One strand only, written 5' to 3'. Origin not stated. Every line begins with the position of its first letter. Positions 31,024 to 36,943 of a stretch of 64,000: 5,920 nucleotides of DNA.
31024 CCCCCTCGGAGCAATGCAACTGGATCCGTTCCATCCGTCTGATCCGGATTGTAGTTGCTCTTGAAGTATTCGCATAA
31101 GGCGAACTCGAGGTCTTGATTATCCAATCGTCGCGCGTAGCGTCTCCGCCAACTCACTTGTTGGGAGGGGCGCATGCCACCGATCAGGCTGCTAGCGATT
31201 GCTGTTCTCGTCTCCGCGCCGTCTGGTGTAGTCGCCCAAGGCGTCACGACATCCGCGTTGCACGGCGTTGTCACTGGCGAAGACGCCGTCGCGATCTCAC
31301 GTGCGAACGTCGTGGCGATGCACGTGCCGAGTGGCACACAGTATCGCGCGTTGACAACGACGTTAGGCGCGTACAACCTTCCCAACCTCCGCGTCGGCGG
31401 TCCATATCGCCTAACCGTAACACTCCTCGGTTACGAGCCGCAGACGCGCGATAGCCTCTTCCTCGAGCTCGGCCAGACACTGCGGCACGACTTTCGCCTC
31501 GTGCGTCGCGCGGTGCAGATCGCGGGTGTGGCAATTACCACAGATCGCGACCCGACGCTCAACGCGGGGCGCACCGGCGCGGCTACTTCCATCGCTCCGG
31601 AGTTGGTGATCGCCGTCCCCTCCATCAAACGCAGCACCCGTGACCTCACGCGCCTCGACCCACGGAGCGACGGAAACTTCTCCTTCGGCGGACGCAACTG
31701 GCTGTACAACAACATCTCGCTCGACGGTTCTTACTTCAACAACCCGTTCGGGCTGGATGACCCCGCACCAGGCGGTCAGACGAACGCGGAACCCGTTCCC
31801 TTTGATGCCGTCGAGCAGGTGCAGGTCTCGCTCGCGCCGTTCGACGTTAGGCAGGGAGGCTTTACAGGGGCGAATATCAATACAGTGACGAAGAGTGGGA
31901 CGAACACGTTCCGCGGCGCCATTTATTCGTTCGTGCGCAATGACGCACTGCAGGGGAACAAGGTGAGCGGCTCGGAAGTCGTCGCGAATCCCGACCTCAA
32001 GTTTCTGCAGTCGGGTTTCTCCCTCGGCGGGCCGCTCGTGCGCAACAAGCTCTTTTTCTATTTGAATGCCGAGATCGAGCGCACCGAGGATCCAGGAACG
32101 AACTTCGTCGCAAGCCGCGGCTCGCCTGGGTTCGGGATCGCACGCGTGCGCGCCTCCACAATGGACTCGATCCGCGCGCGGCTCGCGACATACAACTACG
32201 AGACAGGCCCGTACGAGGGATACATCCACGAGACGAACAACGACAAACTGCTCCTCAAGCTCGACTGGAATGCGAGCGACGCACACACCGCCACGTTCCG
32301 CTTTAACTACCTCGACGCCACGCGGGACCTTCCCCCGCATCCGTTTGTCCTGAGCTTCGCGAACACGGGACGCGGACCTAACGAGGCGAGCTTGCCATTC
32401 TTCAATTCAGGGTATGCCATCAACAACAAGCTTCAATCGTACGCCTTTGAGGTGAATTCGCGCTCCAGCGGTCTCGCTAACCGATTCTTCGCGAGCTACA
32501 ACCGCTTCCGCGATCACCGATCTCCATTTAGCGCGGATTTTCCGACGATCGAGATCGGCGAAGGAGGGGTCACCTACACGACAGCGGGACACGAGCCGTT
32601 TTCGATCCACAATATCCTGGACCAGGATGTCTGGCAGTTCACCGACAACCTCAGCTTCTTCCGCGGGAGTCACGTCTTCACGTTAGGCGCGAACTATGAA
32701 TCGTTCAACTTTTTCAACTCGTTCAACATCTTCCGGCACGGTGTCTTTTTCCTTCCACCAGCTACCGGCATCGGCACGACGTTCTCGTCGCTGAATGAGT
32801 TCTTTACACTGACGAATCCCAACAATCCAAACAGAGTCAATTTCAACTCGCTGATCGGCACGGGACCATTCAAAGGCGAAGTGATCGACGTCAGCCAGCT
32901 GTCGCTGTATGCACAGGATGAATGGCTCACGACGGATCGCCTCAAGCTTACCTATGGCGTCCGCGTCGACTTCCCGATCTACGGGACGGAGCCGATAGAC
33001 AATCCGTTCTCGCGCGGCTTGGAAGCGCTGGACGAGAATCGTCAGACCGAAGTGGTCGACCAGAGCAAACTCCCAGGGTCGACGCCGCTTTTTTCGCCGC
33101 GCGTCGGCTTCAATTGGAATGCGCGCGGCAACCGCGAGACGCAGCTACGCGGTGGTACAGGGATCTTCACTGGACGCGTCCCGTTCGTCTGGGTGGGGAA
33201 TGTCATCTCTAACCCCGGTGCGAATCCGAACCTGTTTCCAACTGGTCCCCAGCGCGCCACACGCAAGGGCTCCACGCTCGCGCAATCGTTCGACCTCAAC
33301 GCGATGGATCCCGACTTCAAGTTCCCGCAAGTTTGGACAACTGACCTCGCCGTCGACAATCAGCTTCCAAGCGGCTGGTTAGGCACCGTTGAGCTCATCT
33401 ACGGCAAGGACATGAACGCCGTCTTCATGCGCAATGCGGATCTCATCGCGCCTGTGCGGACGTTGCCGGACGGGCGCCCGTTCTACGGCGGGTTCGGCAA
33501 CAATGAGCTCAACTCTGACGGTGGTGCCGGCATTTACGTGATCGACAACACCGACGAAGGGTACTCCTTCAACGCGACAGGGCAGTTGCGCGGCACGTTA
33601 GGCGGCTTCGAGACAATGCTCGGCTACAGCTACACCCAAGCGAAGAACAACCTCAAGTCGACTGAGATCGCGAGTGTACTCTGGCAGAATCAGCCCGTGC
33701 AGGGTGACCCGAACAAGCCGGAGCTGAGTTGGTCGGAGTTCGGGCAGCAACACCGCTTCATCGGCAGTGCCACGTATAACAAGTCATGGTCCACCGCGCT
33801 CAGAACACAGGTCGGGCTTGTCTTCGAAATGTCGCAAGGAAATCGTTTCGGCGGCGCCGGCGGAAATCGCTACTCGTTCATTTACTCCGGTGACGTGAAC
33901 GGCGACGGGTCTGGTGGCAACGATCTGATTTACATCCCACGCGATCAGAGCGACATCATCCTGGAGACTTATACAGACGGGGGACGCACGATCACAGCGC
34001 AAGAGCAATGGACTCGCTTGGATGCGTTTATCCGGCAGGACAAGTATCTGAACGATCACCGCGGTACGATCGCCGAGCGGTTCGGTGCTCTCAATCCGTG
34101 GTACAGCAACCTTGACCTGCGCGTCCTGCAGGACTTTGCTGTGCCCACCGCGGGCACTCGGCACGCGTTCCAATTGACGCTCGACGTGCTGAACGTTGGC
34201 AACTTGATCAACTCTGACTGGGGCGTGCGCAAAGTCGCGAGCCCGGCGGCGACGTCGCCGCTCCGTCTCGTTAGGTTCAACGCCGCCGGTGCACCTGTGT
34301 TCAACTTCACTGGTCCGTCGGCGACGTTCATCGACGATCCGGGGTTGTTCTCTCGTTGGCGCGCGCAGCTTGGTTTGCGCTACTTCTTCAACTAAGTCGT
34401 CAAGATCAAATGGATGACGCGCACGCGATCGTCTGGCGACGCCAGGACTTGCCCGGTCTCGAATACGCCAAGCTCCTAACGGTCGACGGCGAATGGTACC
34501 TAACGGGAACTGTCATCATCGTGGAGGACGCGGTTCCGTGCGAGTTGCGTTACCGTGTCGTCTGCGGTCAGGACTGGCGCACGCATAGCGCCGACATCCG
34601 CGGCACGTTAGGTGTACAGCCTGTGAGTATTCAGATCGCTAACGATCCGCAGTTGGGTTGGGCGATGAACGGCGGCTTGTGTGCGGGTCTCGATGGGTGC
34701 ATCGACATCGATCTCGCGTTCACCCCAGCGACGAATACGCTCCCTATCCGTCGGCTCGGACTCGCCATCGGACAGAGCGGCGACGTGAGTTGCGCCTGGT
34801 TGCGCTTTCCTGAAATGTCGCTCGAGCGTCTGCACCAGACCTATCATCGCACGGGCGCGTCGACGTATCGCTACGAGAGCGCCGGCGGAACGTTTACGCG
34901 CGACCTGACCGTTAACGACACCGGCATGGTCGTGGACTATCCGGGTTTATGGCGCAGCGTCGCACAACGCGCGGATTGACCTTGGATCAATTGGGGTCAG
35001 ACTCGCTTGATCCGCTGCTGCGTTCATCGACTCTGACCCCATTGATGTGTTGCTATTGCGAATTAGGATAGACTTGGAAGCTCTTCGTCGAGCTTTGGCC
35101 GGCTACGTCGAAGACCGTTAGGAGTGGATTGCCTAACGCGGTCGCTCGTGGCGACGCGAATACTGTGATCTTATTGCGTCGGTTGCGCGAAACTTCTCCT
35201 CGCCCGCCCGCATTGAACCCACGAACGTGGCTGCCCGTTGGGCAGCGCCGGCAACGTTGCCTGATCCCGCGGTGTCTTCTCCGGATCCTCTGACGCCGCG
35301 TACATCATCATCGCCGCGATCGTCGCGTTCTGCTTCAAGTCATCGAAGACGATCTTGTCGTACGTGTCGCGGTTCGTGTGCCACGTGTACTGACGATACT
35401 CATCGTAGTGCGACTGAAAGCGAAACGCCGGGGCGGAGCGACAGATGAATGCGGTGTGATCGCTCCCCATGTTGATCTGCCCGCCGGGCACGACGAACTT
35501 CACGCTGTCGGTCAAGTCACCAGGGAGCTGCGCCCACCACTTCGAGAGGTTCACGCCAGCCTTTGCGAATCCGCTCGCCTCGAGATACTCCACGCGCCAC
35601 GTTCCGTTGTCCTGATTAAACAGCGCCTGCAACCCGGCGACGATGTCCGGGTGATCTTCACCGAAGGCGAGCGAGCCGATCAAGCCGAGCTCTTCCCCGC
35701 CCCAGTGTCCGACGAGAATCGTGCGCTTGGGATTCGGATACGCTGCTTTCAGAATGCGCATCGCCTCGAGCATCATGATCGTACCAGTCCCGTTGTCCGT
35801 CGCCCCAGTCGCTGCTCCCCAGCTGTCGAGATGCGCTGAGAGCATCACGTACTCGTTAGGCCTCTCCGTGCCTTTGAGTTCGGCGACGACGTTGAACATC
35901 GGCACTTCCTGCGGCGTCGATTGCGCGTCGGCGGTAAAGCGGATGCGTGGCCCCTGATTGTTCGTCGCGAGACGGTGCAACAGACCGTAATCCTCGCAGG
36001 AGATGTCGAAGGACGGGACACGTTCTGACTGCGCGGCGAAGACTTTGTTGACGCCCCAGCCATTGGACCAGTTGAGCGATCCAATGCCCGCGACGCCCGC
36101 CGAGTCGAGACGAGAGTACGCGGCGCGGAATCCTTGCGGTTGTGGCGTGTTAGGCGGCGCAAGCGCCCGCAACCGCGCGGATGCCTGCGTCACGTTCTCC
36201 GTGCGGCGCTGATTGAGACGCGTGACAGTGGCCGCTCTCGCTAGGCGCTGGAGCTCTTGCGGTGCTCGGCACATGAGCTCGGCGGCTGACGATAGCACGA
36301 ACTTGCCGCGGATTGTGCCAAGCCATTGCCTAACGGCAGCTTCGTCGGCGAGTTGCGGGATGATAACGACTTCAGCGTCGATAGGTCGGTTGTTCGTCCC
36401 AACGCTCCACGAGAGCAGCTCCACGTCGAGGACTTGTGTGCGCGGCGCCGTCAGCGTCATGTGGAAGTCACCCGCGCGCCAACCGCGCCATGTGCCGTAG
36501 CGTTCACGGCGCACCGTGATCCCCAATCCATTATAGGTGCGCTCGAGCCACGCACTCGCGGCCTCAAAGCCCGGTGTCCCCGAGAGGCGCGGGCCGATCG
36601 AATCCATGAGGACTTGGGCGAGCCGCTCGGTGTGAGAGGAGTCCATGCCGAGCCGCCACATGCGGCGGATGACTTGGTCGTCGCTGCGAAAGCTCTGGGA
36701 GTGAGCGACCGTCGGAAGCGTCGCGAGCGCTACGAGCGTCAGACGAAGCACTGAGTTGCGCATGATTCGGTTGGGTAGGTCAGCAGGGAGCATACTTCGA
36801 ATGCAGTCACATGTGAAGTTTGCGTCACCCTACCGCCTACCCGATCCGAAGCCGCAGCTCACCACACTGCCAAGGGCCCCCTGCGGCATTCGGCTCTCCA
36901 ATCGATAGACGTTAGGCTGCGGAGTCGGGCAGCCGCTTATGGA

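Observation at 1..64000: Hyper-abundant non-palindromic word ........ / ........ saturating genes and spacers (DUS/USS-like or HIP-like)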

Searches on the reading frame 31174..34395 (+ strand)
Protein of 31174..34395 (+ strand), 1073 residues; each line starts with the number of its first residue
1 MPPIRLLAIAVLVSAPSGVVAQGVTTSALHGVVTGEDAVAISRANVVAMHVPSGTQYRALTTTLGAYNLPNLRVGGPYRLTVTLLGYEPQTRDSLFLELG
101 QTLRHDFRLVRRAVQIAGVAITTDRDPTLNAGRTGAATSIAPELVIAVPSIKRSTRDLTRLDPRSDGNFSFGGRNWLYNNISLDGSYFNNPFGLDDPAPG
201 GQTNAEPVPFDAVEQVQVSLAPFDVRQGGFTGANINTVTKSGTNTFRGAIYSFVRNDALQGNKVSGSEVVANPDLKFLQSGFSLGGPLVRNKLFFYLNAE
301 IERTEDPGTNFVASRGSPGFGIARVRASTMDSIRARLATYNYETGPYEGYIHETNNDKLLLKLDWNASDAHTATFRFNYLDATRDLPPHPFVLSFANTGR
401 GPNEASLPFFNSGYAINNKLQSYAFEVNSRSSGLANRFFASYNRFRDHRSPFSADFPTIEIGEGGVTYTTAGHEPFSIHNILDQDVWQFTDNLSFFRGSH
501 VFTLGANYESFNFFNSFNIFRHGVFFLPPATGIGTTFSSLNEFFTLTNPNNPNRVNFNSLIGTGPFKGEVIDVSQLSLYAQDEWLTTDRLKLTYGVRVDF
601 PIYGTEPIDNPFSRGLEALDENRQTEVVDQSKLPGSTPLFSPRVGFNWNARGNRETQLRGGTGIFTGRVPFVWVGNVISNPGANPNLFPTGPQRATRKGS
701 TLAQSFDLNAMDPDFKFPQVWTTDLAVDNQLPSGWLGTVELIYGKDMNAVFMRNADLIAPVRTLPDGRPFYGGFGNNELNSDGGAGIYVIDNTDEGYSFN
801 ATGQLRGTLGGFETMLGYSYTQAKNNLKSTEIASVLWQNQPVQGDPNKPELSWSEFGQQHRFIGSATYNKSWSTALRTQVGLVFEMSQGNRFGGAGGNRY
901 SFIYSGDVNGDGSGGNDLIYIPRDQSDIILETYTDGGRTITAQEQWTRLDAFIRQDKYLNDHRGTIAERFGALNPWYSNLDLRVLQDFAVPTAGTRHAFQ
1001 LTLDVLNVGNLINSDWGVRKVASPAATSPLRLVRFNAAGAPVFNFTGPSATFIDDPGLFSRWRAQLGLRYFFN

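Call 7: search_protein_families(library=ncbifam, proteins=[window:31174-34395:+])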
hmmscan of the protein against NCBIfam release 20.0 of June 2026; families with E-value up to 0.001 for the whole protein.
window:31174-34395:+ (1073 aa): 0 families

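Call 21: find_encoding_contigs(protein=window:31174-34395:+, flank=10000, max_places=6)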
Protein window:31174-34395:+ (1073 aa): no gene with exactly this product is on record in the collection.

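Call 22: search_protein_families(library=pfam, proteins=[window:31174-34395:+])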
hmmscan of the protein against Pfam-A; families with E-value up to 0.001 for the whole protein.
window:31174-34395:+ (1073 aa): 2 families
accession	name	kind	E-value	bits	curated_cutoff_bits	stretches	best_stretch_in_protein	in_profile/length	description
PF25183.1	OMP_b-brl_4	-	6.8e-50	170.7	30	2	352-1013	149-810/838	Outer membrane beta barrel domain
PF13620.12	CarboxypepD_reg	-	9e-16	58.4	32.3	1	29-109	2-81/82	Carboxypeptidase regulatory-like domain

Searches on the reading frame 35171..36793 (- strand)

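Call 7: search_protein_families(library=ncbifam, proteins=[window:35171-36793:-])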
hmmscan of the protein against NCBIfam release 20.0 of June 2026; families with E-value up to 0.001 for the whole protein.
window:35171-36793:- (540 aa): 4 families
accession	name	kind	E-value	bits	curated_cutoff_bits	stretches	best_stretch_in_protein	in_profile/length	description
NF045908.1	AminopepLapALeg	equivalog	8.2e-08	31.5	600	1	314-491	205-384/396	aminopeptidase LapA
TIGR01879.1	hydantase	subfamily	0.00012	21.1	204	1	301-410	55-165/401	hydantoinase/carbamoylase family amidase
NF006768.0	PRK09290.1-1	equivalog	0.00015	20.8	532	1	301-361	61-120/411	allantoate deiminase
NF006771.0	PRK09290.1-5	subfamily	0.00046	18.8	399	1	299-374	59-138/413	allantoate amidohydrolase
